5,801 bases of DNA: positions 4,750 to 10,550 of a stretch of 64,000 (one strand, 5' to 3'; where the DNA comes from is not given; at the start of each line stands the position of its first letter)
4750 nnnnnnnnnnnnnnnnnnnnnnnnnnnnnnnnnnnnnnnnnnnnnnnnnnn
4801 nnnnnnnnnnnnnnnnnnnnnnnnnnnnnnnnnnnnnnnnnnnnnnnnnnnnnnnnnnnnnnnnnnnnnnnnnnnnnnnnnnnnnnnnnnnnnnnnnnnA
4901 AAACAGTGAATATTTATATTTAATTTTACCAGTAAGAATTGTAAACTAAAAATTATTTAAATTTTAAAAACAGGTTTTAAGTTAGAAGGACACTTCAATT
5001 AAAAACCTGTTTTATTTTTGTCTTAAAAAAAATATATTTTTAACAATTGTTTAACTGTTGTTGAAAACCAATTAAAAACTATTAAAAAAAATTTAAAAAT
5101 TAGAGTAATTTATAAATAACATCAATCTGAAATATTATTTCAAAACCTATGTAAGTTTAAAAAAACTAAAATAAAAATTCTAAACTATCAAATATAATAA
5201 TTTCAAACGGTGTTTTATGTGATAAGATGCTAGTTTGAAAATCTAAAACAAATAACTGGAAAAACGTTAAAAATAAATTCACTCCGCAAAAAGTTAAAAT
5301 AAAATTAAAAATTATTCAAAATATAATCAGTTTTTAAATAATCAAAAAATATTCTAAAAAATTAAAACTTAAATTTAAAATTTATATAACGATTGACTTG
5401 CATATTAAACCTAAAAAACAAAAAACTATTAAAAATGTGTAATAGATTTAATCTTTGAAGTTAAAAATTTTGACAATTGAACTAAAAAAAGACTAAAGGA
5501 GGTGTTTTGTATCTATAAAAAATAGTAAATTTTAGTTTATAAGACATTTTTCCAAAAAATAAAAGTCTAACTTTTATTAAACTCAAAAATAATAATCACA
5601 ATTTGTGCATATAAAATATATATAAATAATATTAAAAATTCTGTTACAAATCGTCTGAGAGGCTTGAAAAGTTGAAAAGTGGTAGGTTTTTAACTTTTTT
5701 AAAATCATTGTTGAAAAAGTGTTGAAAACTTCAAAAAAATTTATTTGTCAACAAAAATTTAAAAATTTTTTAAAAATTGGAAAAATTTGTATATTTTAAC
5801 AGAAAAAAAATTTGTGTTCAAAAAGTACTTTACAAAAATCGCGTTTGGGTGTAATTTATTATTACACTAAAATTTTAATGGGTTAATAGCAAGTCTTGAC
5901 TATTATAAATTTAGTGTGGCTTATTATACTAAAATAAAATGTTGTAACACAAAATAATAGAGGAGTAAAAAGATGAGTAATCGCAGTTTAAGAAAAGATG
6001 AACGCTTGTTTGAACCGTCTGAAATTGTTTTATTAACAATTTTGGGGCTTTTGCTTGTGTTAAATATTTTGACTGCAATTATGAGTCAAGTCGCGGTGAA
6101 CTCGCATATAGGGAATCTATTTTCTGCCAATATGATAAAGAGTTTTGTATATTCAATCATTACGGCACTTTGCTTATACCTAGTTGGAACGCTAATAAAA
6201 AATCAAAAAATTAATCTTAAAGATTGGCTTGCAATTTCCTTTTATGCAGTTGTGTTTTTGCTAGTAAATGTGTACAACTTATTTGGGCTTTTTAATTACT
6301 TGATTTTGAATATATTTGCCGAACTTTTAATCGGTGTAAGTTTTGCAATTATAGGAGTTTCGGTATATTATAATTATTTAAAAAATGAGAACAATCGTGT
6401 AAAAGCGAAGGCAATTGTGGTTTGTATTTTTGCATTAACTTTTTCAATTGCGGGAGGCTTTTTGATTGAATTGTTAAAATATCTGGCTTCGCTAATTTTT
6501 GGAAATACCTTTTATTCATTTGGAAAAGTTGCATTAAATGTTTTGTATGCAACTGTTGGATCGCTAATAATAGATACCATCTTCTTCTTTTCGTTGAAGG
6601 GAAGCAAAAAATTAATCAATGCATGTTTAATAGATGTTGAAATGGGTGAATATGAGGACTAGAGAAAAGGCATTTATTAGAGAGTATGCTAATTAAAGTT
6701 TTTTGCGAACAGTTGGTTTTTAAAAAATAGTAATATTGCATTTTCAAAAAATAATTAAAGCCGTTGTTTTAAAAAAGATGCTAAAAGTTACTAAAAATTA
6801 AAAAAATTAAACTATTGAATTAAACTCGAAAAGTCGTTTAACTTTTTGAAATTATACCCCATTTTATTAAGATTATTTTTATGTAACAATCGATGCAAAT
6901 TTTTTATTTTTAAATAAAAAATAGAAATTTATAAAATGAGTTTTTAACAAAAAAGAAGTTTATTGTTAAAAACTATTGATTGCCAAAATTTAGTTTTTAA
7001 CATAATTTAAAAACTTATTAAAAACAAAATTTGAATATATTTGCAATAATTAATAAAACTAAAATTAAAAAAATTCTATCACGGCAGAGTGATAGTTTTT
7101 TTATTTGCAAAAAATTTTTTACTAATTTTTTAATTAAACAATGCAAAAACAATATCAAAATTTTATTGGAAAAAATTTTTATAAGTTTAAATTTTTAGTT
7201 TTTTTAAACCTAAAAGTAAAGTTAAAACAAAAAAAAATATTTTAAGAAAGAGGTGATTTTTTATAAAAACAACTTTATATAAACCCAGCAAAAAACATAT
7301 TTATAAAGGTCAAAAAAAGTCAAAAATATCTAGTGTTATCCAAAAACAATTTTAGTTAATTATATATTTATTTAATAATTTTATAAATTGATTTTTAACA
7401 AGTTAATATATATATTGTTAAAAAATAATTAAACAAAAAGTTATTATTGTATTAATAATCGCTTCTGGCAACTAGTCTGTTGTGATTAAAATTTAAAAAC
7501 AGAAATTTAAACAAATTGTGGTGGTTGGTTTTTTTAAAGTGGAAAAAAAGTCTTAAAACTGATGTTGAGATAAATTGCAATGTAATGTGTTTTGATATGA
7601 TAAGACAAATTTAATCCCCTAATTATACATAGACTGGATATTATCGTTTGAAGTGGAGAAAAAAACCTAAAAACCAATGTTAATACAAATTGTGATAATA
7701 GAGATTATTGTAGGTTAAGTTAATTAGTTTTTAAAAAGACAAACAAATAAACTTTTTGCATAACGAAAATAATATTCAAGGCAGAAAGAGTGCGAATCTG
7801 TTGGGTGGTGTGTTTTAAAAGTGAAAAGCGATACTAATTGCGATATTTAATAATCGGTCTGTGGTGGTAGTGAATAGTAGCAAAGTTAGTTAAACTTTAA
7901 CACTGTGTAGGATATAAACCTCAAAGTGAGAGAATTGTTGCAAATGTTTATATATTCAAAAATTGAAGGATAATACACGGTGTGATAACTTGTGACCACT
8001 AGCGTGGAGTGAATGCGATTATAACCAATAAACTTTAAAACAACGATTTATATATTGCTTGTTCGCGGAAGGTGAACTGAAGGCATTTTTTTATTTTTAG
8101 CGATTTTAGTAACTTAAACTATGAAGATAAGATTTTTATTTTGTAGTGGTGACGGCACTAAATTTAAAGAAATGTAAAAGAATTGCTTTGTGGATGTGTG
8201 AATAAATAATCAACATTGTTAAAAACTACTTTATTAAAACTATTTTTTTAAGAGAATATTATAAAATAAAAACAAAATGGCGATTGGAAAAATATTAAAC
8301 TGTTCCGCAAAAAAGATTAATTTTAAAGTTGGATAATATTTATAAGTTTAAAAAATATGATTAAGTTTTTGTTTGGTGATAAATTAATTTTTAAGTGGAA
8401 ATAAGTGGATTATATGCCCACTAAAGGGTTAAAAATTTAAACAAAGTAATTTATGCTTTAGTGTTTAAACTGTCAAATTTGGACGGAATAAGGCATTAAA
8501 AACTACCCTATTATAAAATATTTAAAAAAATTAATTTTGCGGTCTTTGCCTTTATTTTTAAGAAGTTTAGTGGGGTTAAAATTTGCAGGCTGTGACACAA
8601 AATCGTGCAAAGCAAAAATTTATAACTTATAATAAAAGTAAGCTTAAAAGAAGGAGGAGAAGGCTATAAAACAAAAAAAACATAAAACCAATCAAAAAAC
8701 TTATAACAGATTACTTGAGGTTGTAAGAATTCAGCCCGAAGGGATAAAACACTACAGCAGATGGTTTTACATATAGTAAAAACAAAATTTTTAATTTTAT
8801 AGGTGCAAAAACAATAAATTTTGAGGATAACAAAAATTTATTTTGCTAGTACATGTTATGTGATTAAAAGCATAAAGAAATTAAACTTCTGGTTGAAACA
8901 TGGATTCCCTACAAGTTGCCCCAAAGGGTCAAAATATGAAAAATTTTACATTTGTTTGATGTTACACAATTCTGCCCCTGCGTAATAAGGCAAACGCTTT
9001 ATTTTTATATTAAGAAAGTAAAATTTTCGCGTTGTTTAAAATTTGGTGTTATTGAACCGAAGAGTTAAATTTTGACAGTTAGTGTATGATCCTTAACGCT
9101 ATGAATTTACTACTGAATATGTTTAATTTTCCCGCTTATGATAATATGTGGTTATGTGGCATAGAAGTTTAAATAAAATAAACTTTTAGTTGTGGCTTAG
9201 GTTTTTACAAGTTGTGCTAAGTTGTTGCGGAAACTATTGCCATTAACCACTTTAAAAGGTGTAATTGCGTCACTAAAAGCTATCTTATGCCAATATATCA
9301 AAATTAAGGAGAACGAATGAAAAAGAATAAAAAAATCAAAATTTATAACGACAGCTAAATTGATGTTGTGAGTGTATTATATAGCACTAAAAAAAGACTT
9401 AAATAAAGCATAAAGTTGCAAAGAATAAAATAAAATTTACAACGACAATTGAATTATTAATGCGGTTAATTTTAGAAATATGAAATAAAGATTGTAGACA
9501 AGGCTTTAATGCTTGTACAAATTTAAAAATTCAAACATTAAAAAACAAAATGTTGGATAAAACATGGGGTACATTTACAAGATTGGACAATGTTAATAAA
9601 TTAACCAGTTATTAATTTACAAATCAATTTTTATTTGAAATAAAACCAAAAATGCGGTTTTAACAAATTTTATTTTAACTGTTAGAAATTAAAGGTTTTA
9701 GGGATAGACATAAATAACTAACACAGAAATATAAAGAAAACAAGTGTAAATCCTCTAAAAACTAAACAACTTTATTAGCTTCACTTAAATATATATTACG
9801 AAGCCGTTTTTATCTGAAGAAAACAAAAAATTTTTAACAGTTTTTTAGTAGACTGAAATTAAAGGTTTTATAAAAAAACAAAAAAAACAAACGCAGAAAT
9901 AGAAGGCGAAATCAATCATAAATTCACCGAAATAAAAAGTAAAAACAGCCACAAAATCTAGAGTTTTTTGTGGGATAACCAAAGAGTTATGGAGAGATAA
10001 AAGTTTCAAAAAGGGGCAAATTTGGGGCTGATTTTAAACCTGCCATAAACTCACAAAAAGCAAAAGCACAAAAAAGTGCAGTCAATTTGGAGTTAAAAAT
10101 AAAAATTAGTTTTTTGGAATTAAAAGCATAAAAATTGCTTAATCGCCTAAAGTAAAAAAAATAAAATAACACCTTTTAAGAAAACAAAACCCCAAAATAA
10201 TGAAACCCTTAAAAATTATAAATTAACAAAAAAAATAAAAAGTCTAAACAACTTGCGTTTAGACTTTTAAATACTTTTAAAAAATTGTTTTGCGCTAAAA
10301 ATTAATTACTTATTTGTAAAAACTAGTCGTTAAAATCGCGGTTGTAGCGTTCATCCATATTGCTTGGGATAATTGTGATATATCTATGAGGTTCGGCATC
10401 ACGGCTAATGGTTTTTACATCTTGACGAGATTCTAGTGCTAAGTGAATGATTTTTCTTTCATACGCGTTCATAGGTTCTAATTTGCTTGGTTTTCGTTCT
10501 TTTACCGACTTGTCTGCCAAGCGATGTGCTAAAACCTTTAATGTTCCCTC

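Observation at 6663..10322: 3.66-kb ORF-free, purine-skewed spacer between the dnaA-dnaN block and jag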

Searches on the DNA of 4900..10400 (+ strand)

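Call 8: search_rna_families(source=window, start=4900, end=10400, threshold=evalue, max_evalue=10)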
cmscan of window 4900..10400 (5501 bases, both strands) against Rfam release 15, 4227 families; matches with E-value up to 10: 4.
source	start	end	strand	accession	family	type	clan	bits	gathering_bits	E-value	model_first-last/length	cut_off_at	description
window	8416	8494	+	RF01193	snoR20a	Gene; snRNA; snoRNA; CD-box;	-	24.4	42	1.8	1-90/90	no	Small nucleolar RNA snoR20a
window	7752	7790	+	RF03156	L31-Firmicutes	Cis-reg; leader;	CL00118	20.6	33.3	0.65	1-32/32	no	L31-Firmicutes ribosomal protein leader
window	8368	8425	+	RF00608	SNORD99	Gene; snRNA; snoRNA; CD-box;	CL00064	18.8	60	5.1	1-74/74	no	Small nucleolar RNA SNORD99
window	6470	6526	+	RF02172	RFPL3-AS1_2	Gene; lncRNA;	-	12.8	40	9.6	1-71/71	no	RFPL3 antisense RNA 1 conserved region 2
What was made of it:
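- On Known RNA families (Rfam 15, including OLE, GOLLD, ROOL, raiA, HEARO, rRNA, tmRNA, RNase P, SRP, 6S, riboswitches): Region 4900-10400 at E<=10 gave only four sub-threshold chance hits (call 8).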

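Call 56: search_dna_similar(query=window:6663-10322:+, collection=phages, mode=distant, max_rows=10)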
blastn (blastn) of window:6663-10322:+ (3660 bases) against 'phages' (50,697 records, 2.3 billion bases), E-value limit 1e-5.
No match.

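Call 57: search_dna_similar(query=window:6663-10322:+, collection=plasmids, mode=distant, max_rows=10)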
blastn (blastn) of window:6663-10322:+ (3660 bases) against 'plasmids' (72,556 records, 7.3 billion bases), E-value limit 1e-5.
No match.
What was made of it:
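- On Mobile element, prophage or plasmid remnant: blastn against 50,697 phage and 72,556 plasmid records gave no match (calls 56, 57).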

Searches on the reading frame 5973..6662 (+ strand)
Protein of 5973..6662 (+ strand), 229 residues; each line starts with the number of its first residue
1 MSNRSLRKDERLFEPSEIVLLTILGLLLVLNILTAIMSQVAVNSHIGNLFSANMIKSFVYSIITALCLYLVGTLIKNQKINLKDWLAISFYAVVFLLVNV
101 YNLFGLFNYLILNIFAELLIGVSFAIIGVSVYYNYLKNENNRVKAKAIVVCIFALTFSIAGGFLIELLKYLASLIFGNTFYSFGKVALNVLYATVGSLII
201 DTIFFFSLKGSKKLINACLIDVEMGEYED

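Call 6: search_protein_families(library=pfam, proteins=[window:5973-6662:+])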
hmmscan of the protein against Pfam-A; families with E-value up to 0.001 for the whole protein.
window:5973-6662:+ (229 aa): 0 families

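Call 35: find_related_loci(query=A2, collection=genome_contigs, flank=10000)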
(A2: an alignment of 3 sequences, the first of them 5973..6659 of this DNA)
Query A2 (229 aa) in genome_contigs; peptide patterns used: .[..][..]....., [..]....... (x = any residue, [..] = any of these).
109 stretches matched a pattern; 2 encode a relative of the query (tblastn E <= 1e-3); 2 distinct loci.
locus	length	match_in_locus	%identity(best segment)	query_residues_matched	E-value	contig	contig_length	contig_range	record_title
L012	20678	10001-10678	69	1-226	2e-94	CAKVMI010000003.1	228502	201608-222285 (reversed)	MAG: uncultured Clostridia bacterium isolate REFINED_METABAT215_TOP10_CONTIGS_1500_ASSEMBLY_K77_MERGED__Nepal_MoBio_Fibe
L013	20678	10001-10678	66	1-226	2e-92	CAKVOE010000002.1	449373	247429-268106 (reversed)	MAG: uncultured Clostridia bacterium isolate REFINED_METABAT215_TOP10_CONTIGS_1500_ASSEMBLY_K77_MERGED__Hadza_MoBio_hadz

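Call 39: find_related_loci(query=A2, collection=metagenome_contigs, flank=6000)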
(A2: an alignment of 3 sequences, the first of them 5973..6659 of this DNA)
Query A2 (229 aa) in metagenome_contigs; peptide patterns used: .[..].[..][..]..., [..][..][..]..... (x = any residue, [..] = any of these).
415 stretches matched a pattern; 1 encode a relative of the query (tblastn E <= 1e-3); 1 distinct loci.
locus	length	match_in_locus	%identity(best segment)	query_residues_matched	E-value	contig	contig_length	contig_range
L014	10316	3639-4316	69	1-226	9e-97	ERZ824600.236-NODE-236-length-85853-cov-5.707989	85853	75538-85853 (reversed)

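Call 40: find_homologous_proteins(query=window:5973-6659:+, max_evalue=0.00001)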
Query window:5973-6659:+ (229 aa): 12 proteins with E <= 0.00001 among 1730 candidates.
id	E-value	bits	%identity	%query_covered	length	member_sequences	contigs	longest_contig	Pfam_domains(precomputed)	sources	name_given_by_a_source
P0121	2.9e-131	454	98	100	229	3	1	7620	-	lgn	-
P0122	7.2e-115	400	85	100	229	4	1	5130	-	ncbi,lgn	-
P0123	5.6e-90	319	69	99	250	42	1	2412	-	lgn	-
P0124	5.5e-87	309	66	99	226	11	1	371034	-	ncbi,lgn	-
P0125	1.8e-84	301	67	97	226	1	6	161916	-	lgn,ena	-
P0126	1.9e-83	298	66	97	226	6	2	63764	-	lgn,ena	-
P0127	3.3e-83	297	66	97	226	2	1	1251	-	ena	-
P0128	3.4e-83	297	66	97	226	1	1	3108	-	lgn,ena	-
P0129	2.6e-61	225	50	95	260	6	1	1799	-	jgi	jgi:hypothetical protein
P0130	2.3e-53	199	47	96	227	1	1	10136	-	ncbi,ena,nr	ncbi:MAG: hypothetical protein J6J23_03200 [Clostridia bacterium]|nr:hypothetical protein [Clostridi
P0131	5.2e-53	198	47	96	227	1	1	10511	-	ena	-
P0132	1.8e-52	196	48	96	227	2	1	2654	-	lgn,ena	-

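Call 41: find_encoding_contigs(protein=P0122, flank=10000, max_places=8)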
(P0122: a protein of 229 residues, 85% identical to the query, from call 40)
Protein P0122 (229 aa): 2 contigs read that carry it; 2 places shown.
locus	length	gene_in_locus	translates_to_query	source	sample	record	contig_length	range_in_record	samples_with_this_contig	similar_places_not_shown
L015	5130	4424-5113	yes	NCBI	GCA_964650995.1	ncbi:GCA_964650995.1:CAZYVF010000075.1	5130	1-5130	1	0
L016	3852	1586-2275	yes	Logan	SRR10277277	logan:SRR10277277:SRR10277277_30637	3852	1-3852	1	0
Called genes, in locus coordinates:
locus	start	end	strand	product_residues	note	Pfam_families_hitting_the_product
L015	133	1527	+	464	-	PF00308:Bac_DnaA, PF00004:AAA, PF08299:Bac_DnaA_C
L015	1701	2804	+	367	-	PF00712:DNA_pol3_beta, PF02767:DNA_pol3_beta_2, PF02768:DNA_pol3_beta_3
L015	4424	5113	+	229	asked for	-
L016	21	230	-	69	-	-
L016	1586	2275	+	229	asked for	-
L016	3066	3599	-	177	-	-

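Call 42: find_encoding_contigs(protein=P0130, flank=10000, max_places=4)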
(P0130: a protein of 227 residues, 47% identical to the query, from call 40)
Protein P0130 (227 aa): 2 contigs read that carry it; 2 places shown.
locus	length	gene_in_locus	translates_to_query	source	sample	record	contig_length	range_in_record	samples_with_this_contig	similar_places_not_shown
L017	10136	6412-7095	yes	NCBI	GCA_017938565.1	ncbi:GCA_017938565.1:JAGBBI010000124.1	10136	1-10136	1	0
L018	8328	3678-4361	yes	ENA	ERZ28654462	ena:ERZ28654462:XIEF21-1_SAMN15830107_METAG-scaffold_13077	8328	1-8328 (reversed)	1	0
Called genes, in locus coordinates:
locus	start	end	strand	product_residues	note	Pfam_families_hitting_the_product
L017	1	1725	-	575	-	PF02518:HATPase_c, PF00204:DNA_gyraseB, PF01751:Toprim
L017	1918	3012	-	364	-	PF02463:SMC_N, PF13175:AAA_15, PF13304:AAA_21 (faint)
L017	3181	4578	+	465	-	PF11638:DnaA_N (weak), PF00308:Bac_DnaA, PF13401:AAA_22 (faint), PF00004:AAA, PF08299:Bac_DnaA_C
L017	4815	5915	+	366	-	PF00712:DNA_pol3_beta, PF02767:DNA_pol3_beta_2, PF02768:DNA_pol3_beta_3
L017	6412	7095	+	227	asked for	-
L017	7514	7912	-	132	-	-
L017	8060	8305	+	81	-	-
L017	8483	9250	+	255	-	PF01522:Polysacc_deac_1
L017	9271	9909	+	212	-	PF00436:SSB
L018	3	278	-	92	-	?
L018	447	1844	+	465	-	PF11638:DnaA_N (weak), PF00308:Bac_DnaA, PF13401:AAA_22 (faint), PF00004:AAA, PF08299:Bac_DnaA_C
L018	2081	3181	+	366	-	PF00712:DNA_pol3_beta, PF02767:DNA_pol3_beta_2, PF02768:DNA_pol3_beta_3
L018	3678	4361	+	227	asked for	-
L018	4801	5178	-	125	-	-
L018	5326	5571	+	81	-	-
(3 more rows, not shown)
